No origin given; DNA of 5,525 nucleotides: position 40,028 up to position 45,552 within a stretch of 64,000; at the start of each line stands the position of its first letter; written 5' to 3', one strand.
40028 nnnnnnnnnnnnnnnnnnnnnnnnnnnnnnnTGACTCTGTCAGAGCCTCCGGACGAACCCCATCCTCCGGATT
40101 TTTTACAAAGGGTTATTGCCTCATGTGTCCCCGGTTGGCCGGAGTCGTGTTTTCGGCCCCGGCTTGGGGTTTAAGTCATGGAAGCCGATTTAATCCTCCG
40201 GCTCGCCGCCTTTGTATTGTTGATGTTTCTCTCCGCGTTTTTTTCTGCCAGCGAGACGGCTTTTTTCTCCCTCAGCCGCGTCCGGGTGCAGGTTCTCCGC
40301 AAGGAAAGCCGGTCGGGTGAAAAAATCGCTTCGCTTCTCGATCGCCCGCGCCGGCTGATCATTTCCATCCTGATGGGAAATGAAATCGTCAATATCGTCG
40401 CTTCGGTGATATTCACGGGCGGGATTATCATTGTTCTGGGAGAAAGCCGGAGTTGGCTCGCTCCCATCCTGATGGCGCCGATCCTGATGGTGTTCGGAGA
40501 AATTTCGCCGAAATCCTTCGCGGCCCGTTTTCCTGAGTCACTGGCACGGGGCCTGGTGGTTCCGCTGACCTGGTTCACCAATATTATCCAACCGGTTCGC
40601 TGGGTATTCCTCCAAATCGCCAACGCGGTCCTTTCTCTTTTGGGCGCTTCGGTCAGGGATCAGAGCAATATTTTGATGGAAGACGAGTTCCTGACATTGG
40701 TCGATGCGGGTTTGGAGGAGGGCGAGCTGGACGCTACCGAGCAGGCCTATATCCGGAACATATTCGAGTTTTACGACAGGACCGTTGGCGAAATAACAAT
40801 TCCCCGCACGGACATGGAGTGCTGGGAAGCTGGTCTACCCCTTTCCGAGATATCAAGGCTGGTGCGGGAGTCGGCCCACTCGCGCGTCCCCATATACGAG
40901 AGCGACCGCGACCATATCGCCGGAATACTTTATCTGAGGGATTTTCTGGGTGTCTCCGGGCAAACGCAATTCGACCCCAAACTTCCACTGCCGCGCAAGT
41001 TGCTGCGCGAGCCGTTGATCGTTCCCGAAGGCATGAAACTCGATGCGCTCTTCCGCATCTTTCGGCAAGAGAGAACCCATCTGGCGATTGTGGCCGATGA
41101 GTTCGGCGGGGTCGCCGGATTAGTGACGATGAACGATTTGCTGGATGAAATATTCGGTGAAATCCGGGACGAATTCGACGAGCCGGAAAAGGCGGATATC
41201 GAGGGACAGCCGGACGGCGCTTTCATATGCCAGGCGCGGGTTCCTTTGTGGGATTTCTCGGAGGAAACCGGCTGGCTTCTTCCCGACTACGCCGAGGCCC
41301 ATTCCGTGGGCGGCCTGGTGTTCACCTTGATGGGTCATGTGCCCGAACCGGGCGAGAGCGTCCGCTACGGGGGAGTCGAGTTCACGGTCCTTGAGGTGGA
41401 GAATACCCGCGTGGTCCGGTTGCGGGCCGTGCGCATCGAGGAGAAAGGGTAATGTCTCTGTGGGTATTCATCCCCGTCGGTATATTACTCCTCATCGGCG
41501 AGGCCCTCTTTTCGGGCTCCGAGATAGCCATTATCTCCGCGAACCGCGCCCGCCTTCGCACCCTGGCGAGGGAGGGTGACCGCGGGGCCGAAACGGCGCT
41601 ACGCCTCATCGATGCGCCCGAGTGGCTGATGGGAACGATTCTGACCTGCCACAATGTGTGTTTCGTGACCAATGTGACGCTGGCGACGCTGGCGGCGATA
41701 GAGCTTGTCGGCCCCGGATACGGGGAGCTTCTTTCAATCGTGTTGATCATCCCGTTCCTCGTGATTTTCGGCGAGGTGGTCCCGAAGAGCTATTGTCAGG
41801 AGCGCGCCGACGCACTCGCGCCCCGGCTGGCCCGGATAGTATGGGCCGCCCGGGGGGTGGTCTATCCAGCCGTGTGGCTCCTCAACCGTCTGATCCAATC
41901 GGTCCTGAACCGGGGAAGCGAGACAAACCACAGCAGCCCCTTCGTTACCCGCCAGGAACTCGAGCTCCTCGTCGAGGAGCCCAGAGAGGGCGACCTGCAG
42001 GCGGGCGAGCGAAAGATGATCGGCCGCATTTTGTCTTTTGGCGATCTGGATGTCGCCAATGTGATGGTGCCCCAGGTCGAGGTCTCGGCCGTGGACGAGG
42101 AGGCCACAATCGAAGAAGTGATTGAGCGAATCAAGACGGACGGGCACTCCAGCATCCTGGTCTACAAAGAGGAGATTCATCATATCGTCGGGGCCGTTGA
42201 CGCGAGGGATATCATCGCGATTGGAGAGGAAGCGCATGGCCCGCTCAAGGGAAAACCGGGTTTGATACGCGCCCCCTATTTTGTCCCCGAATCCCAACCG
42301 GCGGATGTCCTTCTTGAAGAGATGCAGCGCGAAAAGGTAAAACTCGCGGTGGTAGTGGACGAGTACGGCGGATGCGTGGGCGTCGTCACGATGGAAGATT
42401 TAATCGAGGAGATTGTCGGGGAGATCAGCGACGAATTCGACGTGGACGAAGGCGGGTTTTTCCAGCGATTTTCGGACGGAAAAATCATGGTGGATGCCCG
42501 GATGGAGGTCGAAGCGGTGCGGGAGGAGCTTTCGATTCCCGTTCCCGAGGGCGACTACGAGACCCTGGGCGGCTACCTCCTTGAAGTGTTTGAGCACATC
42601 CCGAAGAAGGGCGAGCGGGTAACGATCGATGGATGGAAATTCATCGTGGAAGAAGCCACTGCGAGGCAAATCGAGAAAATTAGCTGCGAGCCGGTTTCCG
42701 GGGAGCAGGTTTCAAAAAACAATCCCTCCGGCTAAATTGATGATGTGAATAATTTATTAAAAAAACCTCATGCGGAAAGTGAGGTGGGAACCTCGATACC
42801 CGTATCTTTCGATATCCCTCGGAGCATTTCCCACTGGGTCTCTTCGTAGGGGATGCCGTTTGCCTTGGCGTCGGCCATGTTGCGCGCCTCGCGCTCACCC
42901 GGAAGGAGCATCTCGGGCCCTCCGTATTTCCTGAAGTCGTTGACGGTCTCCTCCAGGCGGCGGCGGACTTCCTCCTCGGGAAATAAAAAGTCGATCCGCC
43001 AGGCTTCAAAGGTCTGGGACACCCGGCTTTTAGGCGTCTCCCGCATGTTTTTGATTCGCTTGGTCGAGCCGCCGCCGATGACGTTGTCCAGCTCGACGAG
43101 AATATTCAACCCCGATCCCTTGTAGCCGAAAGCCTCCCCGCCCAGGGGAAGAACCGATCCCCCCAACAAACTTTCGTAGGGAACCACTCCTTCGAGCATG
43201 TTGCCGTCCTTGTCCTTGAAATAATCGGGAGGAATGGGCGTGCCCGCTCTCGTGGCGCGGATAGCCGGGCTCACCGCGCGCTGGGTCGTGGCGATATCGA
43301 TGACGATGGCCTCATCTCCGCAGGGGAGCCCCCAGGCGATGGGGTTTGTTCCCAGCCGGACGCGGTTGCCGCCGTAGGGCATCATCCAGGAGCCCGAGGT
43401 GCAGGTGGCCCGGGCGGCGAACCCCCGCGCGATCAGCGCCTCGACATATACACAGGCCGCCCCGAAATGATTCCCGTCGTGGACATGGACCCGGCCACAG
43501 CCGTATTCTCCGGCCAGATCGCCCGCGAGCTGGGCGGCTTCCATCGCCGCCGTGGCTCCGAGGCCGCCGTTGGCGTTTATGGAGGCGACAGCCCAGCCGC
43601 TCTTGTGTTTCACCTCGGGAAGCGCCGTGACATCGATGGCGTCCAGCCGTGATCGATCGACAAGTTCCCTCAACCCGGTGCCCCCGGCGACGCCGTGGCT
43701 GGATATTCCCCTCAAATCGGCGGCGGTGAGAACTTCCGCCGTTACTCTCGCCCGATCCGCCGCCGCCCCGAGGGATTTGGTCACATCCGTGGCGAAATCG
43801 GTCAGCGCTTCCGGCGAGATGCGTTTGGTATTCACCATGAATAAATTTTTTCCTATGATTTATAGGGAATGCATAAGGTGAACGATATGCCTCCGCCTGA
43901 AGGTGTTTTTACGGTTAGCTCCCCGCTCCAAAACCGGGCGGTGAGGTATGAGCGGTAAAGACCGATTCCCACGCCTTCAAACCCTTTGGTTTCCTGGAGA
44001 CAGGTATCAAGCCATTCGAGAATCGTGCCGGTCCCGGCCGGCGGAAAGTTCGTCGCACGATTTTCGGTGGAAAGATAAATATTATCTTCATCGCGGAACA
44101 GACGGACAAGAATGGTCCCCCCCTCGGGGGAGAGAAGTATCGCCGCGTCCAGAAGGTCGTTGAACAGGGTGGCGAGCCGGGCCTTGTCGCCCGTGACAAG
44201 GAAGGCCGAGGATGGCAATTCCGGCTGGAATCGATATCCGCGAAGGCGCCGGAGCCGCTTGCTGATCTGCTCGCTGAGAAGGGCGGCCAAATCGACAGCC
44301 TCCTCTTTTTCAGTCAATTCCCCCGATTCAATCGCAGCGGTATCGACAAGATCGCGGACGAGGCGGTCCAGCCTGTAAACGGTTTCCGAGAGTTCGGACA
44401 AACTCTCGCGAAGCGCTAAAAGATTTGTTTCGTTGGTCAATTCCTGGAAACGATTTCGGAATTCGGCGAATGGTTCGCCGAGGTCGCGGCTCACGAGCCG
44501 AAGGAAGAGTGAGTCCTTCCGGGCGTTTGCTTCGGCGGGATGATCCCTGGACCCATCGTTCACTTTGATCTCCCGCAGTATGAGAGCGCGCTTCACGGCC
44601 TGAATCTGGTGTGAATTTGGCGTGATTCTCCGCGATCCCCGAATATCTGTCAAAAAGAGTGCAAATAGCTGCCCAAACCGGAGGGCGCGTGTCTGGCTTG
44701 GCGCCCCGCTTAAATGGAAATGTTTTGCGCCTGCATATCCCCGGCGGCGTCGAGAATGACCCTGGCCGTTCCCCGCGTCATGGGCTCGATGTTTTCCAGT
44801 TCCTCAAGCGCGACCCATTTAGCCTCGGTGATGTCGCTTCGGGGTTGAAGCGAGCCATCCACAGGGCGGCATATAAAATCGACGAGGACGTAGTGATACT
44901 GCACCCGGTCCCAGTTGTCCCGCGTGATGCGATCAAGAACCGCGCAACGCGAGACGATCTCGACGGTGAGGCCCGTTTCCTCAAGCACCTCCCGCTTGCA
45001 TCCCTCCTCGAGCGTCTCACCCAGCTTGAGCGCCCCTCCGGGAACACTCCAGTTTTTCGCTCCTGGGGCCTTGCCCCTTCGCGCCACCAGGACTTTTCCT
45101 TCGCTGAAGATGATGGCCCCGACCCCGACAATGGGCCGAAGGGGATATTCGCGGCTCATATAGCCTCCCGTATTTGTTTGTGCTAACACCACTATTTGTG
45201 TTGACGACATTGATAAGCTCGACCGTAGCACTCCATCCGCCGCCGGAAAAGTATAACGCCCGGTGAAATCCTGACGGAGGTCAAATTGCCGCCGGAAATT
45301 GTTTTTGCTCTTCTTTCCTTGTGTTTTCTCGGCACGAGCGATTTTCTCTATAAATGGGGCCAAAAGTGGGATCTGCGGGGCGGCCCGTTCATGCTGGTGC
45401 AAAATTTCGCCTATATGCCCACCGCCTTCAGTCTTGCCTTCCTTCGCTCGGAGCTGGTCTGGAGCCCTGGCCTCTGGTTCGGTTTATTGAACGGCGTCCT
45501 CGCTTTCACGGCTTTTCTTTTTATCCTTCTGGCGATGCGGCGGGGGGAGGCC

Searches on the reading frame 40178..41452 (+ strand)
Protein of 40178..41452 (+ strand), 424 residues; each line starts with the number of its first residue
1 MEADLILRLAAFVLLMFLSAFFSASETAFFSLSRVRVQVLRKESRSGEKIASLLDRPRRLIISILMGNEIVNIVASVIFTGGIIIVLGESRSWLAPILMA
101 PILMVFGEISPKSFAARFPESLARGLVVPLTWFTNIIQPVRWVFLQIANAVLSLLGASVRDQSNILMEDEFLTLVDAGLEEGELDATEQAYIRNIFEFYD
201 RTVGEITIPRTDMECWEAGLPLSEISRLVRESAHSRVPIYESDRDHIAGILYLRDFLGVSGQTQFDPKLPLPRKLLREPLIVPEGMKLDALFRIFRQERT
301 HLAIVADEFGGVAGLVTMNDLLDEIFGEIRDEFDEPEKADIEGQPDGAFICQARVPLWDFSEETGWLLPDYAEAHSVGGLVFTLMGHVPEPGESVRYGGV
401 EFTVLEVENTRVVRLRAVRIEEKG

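Call 36: search_protein_families(library=pfam, proteins=[window:40178-41452:+], max_evalue=0.001)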
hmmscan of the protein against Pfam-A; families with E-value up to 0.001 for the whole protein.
window:40178-41452:+ (424 aa): 3 families
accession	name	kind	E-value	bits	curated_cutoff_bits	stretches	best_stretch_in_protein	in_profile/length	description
PF01595.25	CNNM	-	1.8e-42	145.5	28.4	1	12-188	3-181/181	Cyclin M transmembrane N-terminal domain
PF03471.22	CorC_HlyC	-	1.1e-19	70.6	27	1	344-419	3-79/81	Transporter associated domain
PF00571.33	CBS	-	1e-13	51.8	24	1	277-326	7-56/57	CBS domain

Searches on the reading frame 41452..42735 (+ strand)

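Call 36: search_protein_families(library=pfam, proteins=[window:41452-42735:+], max_evalue=0.001)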
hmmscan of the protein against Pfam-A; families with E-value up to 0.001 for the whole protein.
window:41452-42735:+ (427 aa): 3 families
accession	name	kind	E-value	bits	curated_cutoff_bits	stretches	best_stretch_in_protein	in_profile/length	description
PF01595.25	CNNM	-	7e-42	143.6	28.4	1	11-182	4-177/181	Cyclin M transmembrane N-terminal domain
PF03471.22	CorC_HlyC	-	2.1e-21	76.2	27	1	341-414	4-79/81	Transporter associated domain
PF00571.33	CBS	-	5.2e-16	59.2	24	2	273-322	7-56/57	CBS domain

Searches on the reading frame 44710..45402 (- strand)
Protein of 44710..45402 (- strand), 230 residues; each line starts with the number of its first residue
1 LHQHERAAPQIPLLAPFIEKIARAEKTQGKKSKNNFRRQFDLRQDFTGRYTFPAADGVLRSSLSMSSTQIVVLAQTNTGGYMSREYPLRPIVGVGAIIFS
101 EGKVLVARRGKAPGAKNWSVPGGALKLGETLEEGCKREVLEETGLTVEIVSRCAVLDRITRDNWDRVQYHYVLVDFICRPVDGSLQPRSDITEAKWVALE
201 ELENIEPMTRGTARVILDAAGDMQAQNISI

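Call 36: search_protein_families(library=pfam, proteins=[window:44710-45402:-], max_evalue=0.001)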
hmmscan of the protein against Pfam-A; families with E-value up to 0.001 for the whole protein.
window:44710-45402:- (230 aa): 2 families
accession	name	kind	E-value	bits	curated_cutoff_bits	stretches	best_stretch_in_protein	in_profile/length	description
PF00293.34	NUDIX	-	5.8e-22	78.6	21.1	1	92-216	4-131/134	NUDIX domain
PF14815.12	NUDIX_4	-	4.6e-05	23.6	35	1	96-205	4-101/113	NUDIX domain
